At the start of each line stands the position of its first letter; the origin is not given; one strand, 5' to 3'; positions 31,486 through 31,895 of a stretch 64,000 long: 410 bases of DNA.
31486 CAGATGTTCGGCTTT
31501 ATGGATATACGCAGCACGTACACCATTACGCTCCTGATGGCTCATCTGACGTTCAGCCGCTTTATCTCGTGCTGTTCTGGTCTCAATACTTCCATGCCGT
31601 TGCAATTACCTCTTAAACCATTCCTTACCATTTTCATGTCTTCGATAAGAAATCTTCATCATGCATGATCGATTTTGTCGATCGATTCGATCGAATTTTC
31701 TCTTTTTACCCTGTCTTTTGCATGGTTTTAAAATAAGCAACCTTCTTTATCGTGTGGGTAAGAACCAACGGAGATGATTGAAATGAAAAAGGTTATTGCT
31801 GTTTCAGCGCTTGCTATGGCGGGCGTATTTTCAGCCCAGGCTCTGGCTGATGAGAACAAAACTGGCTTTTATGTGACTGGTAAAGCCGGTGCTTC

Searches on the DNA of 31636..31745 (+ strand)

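Call 69: search_dna_similar(query=window:31636-31745:+, collection=ecoli_genomes, mode=distant, max_rows=40, rows=spread)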
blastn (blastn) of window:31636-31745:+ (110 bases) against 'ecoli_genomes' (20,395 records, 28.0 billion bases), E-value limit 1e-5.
Records with a match: 1682; places in all: 2046; records where one place covers at least 80% of the query: 1509.
Genomes with a match: 1681 of 5426; with a place that covers at least 80% of the query: 1508. Places per genome that has any: lowest 1, median 1, highest 4. On chromosomes: 2044 places; on plasmids: 2.
Best place of each record, by identity: >=99% 383; 95-99% 724; 90-95% 79; 80-90% 384; 60-80% 112.
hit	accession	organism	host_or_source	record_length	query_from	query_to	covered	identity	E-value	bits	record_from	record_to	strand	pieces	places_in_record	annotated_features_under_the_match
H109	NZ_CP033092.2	Escherichia coli DSM 30083 = JCM 1649 = ATCC 11775 strain ...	-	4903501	1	110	100%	100.0%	2e-48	199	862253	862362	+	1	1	none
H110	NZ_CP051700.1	Escherichia coli strain SCU-125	Homo sapiens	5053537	1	110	100%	100.0%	2e-48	199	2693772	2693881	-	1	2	none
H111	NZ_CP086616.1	Escherichia coli strain RIVM_C039629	Homo sapiens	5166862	1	110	100%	100.0%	2e-48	199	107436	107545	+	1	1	none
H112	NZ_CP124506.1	Escherichia coli strain AVS0750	wastewater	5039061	1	110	100%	100.0%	2e-48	199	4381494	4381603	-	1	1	none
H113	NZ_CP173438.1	Escherichia coli strain 98889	Homo sapiens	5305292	1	110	100%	100.0%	2e-48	199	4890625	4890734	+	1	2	none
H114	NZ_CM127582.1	Escherichia coli strain 19AR1321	Homo sapiens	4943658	1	110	100%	100.0%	2e-48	199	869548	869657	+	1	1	none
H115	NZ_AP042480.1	Escherichia coli strain OkiPb01676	bovine feces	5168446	1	110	100%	100.0%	2e-48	199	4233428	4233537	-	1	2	none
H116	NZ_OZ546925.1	Escherichia coli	Homo sapiens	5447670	1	110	100%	100.0%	2e-48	199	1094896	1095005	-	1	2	none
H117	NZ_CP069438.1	Escherichia coli strain FDAARGOS_1260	Homo sapiens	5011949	1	110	100%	99.1%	7e-47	195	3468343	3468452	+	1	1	none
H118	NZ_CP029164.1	Escherichia coli strain 104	chicken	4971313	1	110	100%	97.3%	4e-44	186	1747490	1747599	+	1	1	none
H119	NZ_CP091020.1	Escherichia coli strain STEC308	mutton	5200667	1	110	100%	97.3%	4e-44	186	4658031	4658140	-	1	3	none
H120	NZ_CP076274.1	Escherichia coli strain P393-F10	Homo sapiens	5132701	1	110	100%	97.3%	4e-44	186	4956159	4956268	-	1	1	none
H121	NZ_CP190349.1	Escherichia coli strain EC17CM2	chicken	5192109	1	110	100%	97.3%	4e-44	186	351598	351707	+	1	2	none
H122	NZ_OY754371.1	Escherichia coli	-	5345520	1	110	100%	97.3%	4e-44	186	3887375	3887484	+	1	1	none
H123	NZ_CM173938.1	Escherichia coli strain E143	Homo sapiens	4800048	1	110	100%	96.4%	5e-43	181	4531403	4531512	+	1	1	none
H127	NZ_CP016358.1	Escherichia coli strain K-15KW01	Homo sapiens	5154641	6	105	91%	95.0%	5e-36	159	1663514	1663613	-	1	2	none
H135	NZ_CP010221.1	Escherichia coli strain M19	mouse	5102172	8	107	91%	86.0%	5e-24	118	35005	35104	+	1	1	none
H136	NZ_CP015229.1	Escherichia coli strain 06-00048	alfalfa sprout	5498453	8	107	91%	85.0%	2e-22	113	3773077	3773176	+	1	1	none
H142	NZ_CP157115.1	Escherichia coli strain UTME-8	Sus scrofa domesticus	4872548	8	107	91%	83.0%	1e-19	104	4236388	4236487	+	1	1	none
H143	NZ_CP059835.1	Escherichia coli strain tcmA_3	swine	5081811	8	107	91%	82.0%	1e-18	100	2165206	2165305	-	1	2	none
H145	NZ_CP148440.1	Escherichia coli strain Z1323CEC0011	Chicken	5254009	32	110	72%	77.3%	2e-10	73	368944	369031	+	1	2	none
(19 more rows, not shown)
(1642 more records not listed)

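Call 70: get_annotated_region(hit=H135, flank=1200)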
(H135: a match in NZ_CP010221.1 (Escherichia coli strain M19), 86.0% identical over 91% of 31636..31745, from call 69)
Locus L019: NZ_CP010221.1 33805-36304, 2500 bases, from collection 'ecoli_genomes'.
description: Escherichia coli strain M19 chromosome, complete genome
organism: Escherichia coli strain M19 (NCBI taxid 562)
replicon: chromosome; assembly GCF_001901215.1
host: mouse; source: -; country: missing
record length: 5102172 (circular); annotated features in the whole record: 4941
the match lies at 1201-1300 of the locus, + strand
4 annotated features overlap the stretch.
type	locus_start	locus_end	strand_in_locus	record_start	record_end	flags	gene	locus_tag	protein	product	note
CDS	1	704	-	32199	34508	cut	-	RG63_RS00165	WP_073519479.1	TerB N-terminal domain-containing protein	-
CDS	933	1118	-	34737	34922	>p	-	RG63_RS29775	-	integrase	internal stop; incomplete; partial in the middle of a contig; missing N-terminus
CDS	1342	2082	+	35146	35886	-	-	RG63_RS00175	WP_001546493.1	outer membrane protein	-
CDS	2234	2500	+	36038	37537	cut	-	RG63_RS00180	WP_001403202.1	phosphoethanolamine transferase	-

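Call 71: get_annotated_region(hit=H136, flank=1200)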
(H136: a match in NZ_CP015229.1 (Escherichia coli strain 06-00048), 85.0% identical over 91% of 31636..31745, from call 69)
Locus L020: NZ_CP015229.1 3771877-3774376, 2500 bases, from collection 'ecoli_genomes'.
description: Escherichia coli strain 06-00048 chromosome, complete genome
organism: Escherichia coli strain 06-00048 (NCBI taxid 562)
replicon: chromosome; assembly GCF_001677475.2
host: -; source: alfalfa sprout; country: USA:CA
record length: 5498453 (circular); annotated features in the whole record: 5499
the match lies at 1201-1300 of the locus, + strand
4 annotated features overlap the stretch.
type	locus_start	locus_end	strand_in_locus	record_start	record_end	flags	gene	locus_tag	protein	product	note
CDS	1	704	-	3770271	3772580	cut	-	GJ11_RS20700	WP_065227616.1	TerB N-terminal domain-containing protein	-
CDS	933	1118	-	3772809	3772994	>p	-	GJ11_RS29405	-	integrase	internal stop; incomplete; partial in the middle of a contig; missing N-terminus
CDS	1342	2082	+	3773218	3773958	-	-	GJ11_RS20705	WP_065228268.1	outer membrane protein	-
CDS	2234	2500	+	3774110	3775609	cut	-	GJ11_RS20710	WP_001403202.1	phosphoethanolamine transferase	-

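Call 72: get_annotated_region(hit=H142, flank=1200)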
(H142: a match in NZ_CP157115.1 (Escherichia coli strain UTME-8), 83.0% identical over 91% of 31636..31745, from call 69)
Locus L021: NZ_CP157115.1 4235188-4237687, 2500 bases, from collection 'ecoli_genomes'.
description: Escherichia coli strain UTME-8 chromosome, complete genome
organism: Escherichia coli strain UTME-8 (NCBI taxid 562)
replicon: chromosome; assembly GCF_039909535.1
host: Sus scrofa domesticus; source: culture; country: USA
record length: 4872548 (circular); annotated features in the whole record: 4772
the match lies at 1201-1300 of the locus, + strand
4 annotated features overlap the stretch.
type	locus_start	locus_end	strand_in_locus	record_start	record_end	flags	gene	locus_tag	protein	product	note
CDS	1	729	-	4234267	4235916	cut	dptF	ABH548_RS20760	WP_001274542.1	DNA phosphorothioation-dependent restriction protein DptF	-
CDS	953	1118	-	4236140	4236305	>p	-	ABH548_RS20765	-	integrase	frameshifted; incomplete; partial in the middle of a contig; missing N-terminus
CDS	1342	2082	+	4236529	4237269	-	-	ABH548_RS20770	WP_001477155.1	outer membrane protein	-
CDS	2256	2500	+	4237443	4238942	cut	-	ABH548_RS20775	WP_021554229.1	phosphoethanolamine transferase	-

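Call 73: get_annotated_region(hit=H143, flank=1200)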
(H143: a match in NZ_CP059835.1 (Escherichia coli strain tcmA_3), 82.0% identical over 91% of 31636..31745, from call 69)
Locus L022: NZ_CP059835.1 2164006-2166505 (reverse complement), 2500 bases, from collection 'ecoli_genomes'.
description: Escherichia coli strain tcmA_3 chromosome, complete genome
organism: Escherichia coli strain tcmA_3 (NCBI taxid 562)
replicon: chromosome; assembly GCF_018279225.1
host: swine; source: liver; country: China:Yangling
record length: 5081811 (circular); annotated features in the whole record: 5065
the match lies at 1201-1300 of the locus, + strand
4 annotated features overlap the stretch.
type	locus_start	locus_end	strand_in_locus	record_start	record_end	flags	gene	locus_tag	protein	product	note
CDS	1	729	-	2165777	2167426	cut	dptF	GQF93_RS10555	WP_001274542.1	DNA phosphorothioation-dependent restriction protein DptF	-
CDS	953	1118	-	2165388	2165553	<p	-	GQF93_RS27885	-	integrase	frameshifted; incomplete; partial in the middle of a contig; missing N-terminus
CDS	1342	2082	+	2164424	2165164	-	-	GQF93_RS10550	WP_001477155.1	outer membrane protein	-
CDS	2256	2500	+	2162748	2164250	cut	-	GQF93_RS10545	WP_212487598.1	phosphoethanolamine transferase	-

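Call 74: get_annotated_region(hit=H145, flank=1200)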
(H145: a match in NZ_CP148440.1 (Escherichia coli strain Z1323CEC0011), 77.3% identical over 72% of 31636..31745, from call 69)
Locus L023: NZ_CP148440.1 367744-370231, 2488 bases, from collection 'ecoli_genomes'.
description: Escherichia coli strain Z1323CEC0011 chromosome, complete genome
organism: Escherichia coli strain Z1323CEC0011 (NCBI taxid 562)
replicon: chromosome; assembly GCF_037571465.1
host: Chicken; source: -; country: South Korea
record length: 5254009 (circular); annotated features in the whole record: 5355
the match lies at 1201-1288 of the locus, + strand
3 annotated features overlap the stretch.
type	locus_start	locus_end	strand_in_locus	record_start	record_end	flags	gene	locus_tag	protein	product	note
CDS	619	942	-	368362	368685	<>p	-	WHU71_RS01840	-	IS3 family transposase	incomplete; partial in the middle of a contig; missing N-terminus and C-terminus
CDS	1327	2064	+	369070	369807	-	-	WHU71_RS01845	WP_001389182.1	outer membrane protein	-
CDS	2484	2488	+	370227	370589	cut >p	-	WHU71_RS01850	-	helix-turn-helix transcriptional regulator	incomplete; partial in the middle of a contig; missing C-terminus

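Call 75: get_annotated_region(hit=H127, flank=1200)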
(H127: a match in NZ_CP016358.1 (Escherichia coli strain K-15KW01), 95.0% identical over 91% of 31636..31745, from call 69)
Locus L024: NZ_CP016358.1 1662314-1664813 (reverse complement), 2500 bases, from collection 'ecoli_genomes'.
description: Escherichia coli strain K-15KW01 chromosome, complete genome
organism: Escherichia coli strain K-15KW01 (NCBI taxid 562)
replicon: chromosome; assembly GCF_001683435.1
host: Homo sapiens; source: -; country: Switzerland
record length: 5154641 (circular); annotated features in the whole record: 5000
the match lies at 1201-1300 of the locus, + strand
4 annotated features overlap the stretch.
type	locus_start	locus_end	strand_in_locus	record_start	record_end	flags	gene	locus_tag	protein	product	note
CDS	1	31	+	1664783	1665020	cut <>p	-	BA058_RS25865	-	winged helix-turn-helix domain-containing protein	frameshifted; incomplete; partial in the middle of a contig; missing N-terminus and C-terminus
CDS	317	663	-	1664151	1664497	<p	-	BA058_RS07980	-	GTP-binding protein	frameshifted; incomplete; partial in the middle of a contig; missing N-terminus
CDS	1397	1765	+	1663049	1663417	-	-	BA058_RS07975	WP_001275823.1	hypothetical protein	-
CDS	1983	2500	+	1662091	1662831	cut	-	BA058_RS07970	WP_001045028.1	outer membrane protein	-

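Call 76: get_annotated_region(hit=H118, flank=1200)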
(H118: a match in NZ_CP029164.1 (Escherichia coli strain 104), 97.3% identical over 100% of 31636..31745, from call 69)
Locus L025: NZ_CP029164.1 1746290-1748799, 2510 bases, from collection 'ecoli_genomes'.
description: Escherichia coli strain 104 chromosome, complete genome
organism: Escherichia coli strain 104 (NCBI taxid 562)
replicon: chromosome; assembly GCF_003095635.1
host: -; source: chicken; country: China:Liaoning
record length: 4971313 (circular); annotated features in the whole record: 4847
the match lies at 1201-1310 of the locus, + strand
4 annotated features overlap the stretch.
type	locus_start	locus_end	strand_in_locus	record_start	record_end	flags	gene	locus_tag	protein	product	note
CDS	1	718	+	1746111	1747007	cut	-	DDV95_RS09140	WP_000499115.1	hypothetical protein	-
CDS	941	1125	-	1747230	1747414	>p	-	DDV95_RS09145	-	integrase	frameshifted; incomplete; partial in the middle of a contig; missing N-terminus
CDS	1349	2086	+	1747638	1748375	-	-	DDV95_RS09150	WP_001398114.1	outer membrane protein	-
CDS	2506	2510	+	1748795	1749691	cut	-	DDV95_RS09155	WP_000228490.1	helix-turn-helix transcriptional regulator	-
